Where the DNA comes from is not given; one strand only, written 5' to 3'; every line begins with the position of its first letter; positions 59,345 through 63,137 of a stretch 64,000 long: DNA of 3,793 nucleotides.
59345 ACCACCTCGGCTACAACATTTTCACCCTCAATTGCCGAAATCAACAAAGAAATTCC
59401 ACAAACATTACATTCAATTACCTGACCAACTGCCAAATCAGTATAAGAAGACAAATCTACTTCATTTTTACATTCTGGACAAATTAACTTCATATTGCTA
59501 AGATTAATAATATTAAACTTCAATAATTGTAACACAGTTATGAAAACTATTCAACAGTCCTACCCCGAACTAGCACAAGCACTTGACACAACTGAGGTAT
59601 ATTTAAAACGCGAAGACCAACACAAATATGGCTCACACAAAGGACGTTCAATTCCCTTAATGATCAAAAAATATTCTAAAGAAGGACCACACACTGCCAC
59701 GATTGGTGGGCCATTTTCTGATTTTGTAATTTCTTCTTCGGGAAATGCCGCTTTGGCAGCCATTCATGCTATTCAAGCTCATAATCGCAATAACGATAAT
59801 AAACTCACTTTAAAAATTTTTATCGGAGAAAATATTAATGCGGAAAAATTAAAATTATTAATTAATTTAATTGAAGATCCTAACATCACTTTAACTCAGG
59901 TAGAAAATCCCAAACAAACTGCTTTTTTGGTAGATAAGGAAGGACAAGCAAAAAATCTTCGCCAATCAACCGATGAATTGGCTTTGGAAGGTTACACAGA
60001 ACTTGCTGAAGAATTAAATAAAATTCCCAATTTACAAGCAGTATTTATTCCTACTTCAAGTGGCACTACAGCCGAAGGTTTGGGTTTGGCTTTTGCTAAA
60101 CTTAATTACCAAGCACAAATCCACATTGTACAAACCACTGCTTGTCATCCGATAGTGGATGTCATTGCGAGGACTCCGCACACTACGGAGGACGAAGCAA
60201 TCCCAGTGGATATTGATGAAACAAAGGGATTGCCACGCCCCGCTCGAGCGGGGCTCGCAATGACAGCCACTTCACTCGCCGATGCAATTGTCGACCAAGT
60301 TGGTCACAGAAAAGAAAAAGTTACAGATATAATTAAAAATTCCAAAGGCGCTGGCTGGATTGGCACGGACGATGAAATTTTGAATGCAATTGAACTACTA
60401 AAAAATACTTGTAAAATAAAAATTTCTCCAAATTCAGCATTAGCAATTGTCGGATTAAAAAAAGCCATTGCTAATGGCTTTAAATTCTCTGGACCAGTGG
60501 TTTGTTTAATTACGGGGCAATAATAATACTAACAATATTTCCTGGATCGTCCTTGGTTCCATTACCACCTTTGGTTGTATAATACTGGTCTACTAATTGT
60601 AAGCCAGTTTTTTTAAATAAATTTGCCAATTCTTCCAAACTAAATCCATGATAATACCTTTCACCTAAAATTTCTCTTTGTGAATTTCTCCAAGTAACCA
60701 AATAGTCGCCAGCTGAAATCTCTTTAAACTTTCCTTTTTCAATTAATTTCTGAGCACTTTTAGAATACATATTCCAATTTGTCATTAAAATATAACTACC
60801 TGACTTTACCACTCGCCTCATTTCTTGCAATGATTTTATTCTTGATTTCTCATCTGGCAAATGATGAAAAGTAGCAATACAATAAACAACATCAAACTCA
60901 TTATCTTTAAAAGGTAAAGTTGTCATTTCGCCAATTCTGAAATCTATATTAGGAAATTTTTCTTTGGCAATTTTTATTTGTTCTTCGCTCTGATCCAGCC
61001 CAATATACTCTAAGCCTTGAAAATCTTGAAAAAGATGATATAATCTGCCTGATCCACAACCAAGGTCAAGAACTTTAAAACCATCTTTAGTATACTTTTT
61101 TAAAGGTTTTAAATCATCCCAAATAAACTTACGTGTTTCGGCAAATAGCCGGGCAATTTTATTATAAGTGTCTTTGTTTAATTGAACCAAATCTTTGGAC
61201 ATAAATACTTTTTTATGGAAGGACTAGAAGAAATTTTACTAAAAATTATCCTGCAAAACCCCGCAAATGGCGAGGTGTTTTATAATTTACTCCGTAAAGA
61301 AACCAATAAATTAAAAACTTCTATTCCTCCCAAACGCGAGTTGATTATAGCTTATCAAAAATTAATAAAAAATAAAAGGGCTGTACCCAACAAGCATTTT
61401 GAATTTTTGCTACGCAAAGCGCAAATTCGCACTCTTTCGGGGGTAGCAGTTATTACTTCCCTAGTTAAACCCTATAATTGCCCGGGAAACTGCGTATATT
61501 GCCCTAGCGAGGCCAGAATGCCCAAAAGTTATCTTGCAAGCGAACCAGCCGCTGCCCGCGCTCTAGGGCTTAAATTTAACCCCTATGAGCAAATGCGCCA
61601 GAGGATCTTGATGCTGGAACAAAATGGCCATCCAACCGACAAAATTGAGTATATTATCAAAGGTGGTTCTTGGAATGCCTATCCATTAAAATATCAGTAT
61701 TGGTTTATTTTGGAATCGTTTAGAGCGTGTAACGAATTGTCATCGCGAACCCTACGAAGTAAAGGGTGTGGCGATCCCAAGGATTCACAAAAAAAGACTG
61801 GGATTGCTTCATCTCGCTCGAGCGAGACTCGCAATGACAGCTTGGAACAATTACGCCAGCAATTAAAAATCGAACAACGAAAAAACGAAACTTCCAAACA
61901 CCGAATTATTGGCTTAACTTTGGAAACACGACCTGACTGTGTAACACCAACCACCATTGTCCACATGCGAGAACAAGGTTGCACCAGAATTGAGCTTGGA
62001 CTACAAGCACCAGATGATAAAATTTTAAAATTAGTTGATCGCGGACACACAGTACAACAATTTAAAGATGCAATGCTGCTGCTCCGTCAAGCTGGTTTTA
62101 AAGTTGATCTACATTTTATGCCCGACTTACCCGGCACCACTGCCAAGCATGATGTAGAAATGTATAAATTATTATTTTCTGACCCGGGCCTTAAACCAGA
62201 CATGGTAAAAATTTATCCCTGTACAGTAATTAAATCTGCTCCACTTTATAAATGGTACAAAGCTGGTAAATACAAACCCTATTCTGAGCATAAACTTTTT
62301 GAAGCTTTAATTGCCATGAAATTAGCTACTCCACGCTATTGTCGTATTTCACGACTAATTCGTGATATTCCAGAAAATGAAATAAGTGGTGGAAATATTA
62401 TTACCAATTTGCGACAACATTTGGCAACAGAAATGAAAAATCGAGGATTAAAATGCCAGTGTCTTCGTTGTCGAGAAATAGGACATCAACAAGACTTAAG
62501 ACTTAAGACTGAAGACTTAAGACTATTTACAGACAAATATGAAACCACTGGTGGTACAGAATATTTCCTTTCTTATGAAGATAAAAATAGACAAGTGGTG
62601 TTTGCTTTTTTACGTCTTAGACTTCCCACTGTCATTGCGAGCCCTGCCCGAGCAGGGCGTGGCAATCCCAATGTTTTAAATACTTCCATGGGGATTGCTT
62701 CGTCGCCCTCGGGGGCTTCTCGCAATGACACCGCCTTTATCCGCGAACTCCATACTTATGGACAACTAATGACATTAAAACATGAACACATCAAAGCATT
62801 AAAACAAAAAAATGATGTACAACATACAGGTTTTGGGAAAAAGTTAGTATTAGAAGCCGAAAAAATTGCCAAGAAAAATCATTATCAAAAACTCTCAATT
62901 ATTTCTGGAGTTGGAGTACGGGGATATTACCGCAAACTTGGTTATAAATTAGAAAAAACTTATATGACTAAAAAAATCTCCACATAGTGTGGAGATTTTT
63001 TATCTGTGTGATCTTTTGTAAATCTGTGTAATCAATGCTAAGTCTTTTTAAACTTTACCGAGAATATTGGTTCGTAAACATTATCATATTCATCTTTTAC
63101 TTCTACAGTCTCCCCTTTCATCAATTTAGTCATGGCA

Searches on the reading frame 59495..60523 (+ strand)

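Call 18: search_protein_families(library=pfam, proteins=[window:59495-60523:+], max_evalue=0.001)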
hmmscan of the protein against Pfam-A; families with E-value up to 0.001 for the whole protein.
window:59495-60523:+ (342 aa): 1 family
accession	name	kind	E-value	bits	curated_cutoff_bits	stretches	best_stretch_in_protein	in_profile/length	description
PF00291.31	PALP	-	2.7e-28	99.6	35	1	22-341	12-295/295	Pyridoxal-phosphate dependent enzyme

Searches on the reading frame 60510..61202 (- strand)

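Call 20: search_protein_families(library=pfam, proteins=[window:60510-61202:-], max_evalue=0.001)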
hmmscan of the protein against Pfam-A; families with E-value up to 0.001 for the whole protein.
window:60510-61202:- (230 aa): 11 families
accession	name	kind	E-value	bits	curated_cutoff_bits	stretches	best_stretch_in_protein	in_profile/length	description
PF13847.12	Methyltransf_31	-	1.4e-23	83.7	27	1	39-158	2-127/145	Methyltransferase domain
PF08241.18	Methyltransf_11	-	1e-22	81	21.2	1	45-139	1-94/95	Methyltransferase domain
PF13649.12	Methyltransf_25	-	1.8e-22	80.3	27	1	44-135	1-96/97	Methyltransferase domain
PF13489.12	Methyltransf_23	-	1.2e-16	61.3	27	1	26-205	8-163/164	Methyltransferase domain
PF08242.18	Methyltransf_12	-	2.9e-14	54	30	1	45-136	1-96/98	Methyltransferase domain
PF01209.24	Ubie_methyltran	-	3.9e-11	43.2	20.1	1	13-207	20-219/233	ubiE/COQ5 methyltransferase family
PF07021.18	MetW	-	5.7e-09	36.3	21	1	30-159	3-127/193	Methionine biosynthesis protein MetW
PF02353.26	CMAS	-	4.2e-07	30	27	1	38-152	60-176/273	Mycolic acid cyclopropane synthetase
PF03141.22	Methyltransf_29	-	6.8e-06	25.4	23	1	39-155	116-232/506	Putative S-adenosyl-L-methionine-dependent methyltransferase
PF03848.20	TehB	-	9.1e-06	25.7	20.4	1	42-141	32-133/193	Tellurite resistance protein TehB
PF03291.22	mRNA_G-N7_MeTrfase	-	0.00083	19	26.6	0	38-86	59-107/315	mRNA (guanine-N(7))-methyltransferase domain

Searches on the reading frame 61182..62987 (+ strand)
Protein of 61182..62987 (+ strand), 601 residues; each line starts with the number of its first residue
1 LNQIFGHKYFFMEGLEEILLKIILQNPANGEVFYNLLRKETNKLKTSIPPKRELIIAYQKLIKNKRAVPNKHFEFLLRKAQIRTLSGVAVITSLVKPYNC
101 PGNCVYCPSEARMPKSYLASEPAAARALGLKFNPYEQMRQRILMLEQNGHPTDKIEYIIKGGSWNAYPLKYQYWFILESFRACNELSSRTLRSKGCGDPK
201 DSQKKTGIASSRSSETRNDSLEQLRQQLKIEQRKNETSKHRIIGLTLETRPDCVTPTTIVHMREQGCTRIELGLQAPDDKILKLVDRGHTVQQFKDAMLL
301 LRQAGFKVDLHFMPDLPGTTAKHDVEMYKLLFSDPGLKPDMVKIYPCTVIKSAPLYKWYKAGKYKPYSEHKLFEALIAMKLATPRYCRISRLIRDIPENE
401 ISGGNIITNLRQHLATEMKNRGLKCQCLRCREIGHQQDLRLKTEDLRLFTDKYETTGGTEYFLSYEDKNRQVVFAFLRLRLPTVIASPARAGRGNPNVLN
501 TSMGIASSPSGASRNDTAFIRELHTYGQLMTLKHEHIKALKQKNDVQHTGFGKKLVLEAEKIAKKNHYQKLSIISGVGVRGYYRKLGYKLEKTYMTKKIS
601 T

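Call 20: search_protein_families(library=pfam, proteins=[window:61182-62987:+], max_evalue=0.001)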
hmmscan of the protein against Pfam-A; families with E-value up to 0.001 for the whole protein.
window:61182-62987:+ (601 aa): 3 families
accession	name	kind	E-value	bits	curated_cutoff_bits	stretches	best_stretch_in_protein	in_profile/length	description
PF16199.10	Radical_SAM_C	-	7.2e-19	68.1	31.9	1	339-419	1-84/85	Radical_SAM C-terminal domain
PF04055.27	Radical_SAM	-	5.9e-16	59.5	29.5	1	232-331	73-166/166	Radical SAM superfamily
PF13673.13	Acetyltransf_10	-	0.00036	20.9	23.6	1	532-589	49-108/128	Acetyltransferase (GNAT) domain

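Call 44: find_encoding_contigs(protein=window:61182-62987:+, flank=10000, max_places=3)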
Protein window:61182-62987:+ (601 aa): no gene with exactly this product is on record in the collection.
